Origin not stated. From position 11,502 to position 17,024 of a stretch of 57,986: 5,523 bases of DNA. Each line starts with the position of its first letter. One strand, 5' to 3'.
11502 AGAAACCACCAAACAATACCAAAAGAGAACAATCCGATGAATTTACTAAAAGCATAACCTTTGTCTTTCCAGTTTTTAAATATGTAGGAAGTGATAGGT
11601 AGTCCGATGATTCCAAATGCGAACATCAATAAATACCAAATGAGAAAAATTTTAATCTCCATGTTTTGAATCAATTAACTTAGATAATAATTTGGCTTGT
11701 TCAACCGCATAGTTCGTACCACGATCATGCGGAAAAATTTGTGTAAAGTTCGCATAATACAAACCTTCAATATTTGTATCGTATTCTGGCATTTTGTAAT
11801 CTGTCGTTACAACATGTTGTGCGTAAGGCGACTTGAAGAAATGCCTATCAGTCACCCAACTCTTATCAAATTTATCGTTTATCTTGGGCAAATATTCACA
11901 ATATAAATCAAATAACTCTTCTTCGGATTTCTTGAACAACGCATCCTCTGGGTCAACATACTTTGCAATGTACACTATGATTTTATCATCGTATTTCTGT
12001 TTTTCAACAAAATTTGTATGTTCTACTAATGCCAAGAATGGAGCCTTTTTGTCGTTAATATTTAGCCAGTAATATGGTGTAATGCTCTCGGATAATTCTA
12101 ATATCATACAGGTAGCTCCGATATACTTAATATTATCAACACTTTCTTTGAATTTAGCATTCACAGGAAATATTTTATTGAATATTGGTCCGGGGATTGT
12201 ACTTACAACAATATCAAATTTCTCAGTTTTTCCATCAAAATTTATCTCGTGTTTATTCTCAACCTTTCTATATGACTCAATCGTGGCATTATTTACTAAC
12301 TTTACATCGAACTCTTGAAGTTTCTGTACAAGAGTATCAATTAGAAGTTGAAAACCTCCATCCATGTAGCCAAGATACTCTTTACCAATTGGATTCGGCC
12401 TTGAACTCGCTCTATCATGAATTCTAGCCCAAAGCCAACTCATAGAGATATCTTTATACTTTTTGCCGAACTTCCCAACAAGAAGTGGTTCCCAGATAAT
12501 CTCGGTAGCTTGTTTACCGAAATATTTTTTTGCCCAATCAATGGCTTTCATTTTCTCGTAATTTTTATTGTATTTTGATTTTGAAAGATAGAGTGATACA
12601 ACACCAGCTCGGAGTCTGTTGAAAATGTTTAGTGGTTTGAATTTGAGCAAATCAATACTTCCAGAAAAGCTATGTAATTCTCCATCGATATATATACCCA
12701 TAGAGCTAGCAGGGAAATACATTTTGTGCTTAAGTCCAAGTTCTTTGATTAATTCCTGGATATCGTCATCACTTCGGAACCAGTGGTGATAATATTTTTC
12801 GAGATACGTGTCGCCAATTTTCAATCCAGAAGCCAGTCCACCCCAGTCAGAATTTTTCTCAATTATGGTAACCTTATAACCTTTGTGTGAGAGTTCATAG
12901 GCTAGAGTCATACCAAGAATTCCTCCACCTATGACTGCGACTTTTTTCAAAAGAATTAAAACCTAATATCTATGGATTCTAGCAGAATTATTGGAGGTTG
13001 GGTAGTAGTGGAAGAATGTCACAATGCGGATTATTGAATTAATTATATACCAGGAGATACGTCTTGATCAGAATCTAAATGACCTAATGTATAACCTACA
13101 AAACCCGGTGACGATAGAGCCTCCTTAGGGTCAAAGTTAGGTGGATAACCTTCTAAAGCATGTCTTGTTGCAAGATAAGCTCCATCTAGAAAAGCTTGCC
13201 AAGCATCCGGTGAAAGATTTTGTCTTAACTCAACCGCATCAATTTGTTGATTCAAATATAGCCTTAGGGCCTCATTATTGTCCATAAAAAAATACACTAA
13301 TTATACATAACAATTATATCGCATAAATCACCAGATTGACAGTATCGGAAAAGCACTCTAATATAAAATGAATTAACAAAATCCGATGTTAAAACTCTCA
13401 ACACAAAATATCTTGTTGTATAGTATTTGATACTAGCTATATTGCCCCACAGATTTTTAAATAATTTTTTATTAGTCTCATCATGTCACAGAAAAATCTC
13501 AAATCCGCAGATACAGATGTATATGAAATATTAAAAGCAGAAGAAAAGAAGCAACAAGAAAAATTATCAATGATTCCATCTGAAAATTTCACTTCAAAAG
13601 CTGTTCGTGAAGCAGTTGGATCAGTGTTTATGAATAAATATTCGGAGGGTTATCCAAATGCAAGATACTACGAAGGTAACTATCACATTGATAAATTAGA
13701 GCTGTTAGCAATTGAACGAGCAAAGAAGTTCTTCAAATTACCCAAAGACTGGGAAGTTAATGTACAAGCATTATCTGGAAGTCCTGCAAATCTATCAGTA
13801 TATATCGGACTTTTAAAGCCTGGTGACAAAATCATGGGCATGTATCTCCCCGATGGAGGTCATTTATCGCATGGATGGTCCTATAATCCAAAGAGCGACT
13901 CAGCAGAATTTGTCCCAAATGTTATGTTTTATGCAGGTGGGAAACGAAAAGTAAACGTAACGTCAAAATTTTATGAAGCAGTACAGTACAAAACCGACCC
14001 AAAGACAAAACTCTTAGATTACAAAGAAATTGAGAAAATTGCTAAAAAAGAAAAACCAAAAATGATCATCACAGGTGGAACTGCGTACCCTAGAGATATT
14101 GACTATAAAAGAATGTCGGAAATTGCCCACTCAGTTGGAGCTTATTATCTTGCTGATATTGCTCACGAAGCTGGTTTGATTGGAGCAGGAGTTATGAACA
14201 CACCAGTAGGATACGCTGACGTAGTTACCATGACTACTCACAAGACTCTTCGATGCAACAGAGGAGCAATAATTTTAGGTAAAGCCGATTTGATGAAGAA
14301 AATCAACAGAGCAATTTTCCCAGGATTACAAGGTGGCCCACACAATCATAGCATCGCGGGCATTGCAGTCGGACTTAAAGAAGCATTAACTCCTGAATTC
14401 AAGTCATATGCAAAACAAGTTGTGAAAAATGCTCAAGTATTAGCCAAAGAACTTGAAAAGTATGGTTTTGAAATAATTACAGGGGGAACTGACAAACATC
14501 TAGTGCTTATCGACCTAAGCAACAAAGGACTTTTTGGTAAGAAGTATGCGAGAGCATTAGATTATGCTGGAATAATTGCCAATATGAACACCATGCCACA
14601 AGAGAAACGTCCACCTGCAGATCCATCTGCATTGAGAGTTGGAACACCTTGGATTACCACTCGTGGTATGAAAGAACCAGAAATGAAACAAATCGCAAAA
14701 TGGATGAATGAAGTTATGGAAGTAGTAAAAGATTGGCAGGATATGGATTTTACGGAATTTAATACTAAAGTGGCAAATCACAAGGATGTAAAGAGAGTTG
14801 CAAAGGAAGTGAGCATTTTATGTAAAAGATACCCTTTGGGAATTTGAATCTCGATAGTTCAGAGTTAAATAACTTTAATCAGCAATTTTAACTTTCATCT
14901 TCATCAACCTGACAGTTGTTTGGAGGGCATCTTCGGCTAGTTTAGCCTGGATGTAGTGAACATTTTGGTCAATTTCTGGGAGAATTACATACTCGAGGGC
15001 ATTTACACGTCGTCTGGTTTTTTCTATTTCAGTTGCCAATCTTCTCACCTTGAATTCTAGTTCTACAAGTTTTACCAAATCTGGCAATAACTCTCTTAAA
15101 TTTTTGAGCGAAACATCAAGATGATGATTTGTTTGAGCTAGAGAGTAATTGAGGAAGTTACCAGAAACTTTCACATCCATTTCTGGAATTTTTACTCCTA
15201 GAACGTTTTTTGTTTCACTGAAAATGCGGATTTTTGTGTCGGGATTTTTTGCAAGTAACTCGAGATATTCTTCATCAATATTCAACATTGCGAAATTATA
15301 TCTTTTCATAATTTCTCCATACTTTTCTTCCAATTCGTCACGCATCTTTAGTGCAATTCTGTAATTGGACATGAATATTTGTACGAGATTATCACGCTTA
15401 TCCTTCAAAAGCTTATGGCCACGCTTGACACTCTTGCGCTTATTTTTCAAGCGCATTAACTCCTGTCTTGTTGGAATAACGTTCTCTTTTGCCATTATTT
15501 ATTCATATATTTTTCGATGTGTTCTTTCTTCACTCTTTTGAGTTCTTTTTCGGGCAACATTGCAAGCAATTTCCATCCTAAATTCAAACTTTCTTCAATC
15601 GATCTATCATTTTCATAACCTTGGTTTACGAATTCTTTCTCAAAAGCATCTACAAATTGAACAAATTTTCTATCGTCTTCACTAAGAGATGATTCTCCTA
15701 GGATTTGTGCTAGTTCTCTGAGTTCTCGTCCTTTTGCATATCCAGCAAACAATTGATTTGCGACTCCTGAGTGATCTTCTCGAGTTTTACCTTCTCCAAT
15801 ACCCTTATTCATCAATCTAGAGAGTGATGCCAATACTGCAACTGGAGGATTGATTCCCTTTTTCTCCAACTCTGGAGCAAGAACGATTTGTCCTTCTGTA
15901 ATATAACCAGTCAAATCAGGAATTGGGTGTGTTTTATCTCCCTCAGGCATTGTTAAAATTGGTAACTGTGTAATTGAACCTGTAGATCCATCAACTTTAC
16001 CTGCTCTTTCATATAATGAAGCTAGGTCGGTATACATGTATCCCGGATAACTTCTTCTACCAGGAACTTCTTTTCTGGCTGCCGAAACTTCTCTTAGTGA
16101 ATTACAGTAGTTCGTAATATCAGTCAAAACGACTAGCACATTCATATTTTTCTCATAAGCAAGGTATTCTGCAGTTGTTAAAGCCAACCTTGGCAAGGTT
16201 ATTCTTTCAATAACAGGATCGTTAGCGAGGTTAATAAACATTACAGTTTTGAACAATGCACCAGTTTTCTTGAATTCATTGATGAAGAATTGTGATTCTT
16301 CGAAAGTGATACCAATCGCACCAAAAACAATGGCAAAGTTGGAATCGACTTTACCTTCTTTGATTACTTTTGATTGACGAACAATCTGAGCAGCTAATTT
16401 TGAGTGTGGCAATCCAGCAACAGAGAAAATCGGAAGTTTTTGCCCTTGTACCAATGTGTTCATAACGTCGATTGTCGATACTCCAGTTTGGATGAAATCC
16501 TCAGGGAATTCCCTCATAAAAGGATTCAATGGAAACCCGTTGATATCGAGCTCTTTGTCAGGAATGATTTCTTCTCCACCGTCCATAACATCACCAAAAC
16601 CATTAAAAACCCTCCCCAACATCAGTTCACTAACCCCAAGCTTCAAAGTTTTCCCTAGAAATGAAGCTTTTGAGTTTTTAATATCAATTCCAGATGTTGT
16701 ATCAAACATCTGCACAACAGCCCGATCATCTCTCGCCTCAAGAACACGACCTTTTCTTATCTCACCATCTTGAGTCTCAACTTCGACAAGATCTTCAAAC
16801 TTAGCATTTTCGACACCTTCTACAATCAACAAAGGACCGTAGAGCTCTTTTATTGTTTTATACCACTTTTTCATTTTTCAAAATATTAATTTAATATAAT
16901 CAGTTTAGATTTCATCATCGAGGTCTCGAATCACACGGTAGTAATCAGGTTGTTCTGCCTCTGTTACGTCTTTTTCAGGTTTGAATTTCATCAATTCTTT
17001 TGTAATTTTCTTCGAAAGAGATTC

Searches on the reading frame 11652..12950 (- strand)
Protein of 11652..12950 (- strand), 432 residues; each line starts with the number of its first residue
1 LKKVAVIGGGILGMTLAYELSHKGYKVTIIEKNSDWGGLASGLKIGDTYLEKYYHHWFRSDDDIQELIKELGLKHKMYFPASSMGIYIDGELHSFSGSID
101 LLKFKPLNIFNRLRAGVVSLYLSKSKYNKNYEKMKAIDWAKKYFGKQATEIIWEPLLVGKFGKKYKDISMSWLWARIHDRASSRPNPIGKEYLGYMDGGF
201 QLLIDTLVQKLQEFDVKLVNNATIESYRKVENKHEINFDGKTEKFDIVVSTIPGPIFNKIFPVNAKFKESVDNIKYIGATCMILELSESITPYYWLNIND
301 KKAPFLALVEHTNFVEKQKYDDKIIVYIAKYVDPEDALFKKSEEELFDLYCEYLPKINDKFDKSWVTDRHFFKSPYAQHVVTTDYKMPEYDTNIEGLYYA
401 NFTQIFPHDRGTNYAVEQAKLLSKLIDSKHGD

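Call 93: search_protein_families(library=pfam, proteins=[window:11652-12950:-], max_evalue=0.00001)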
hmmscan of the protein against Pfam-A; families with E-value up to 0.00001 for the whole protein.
window:11652-12950:- (432 aa): 5 families
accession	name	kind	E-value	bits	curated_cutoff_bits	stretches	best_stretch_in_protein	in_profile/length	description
PF01593.30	Amino_oxidase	-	7.5e-20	72.1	19.8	1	13-385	3-402/443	Flavin containing amine oxidoreductase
PF13450.12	NAD_binding_8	-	4.8e-12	46.4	21.9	1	6-71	1-68/68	NAD(P)-binding Rossmann-like domain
PF01266.30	DAO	-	2.7e-10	40.7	27.9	1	3-42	1-40/353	FAD dependent oxidoreductase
PF00070.33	Pyr_redox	-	1.8e-06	28.8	22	0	3-34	1-32/82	Pyridine nucleotide-disulphide oxidoreductase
PF07992.20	Pyr_redox_2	-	4.5e-06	26.7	26.1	0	2-35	143-176/291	Pyridine nucleotide-disulphide oxidoreductase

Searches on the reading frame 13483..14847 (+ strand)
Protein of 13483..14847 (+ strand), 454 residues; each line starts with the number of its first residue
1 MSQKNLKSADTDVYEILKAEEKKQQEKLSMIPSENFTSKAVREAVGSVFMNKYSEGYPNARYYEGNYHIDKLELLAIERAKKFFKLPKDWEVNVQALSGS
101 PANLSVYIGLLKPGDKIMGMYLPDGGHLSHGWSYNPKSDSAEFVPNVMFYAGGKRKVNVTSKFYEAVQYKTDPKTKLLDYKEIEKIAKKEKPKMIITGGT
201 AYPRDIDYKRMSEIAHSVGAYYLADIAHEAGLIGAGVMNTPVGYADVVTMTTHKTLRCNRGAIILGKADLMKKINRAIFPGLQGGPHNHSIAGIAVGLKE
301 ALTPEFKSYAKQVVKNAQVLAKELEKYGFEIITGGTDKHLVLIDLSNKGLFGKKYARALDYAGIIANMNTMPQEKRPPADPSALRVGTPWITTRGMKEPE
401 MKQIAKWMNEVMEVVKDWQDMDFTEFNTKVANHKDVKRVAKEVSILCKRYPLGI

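Call 93: search_protein_families(library=pfam, proteins=[window:13483-14847:+], max_evalue=0.00001)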
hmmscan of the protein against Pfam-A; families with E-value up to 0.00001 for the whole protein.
window:13483-14847:+ (454 aa): 2 families
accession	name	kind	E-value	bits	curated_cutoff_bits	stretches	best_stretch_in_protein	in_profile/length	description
PF00464.25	SHMT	-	1.3e-150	501.9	27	1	6-408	1-399/399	Serine hydroxymethyltransferase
PF00155.27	Aminotran_1_2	-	4e-07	30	19.7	0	166-387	115-345/361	Aminotransferase class I and II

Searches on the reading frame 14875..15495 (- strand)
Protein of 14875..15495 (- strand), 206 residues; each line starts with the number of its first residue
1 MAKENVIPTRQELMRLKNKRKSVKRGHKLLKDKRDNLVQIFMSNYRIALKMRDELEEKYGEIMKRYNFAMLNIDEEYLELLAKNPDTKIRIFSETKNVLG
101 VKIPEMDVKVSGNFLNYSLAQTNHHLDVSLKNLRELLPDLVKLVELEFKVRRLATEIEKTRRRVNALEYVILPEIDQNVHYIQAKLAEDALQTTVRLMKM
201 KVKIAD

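Call 93: search_protein_families(library=pfam, proteins=[window:14875-15495:-], max_evalue=0.00001)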
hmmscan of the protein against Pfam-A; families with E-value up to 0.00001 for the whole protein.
window:14875-15495:- (206 aa): 1 family
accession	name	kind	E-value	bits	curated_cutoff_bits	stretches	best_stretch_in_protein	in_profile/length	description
PF01813.22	ATP-synt_D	-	1e-47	163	25.7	1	12-201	1-195/196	ATP synthase subunit D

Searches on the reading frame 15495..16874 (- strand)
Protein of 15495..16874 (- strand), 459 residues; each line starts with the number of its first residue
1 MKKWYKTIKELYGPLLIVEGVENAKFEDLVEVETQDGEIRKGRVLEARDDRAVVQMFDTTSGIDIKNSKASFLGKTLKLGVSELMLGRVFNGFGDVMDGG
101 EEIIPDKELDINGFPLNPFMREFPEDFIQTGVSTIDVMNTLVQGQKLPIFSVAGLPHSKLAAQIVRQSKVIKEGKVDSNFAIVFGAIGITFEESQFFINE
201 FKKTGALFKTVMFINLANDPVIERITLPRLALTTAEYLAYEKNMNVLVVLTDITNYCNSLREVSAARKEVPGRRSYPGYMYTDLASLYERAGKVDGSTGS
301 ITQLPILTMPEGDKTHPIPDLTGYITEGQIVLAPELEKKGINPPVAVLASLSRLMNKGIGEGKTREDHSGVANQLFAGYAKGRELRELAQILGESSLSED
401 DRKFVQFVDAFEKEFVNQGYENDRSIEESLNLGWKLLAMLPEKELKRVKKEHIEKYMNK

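Call 93: search_protein_families(library=pfam, proteins=[window:15495-16874:-], max_evalue=0.00001)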
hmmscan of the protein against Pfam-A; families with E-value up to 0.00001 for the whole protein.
window:15495-16874:- (459 aa): 3 families
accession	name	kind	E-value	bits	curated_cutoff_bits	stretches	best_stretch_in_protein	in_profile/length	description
PF00006.31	ATP-synt_ab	-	5.4e-73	245.6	29.5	1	131-352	1-213/213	ATP synthase alpha/beta family, nucleotide-binding domain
PF22919.1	ATP-synt_VA_C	-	4.2e-34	117.1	24.7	1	357-456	1-100/101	C-terminal domain of V and A type ATP synthase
PF02874.29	ATP-synt_ab_N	-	1.6e-09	38.6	20.9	1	12-73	5-68/69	ATP synthase alpha/beta family, beta-barrel domain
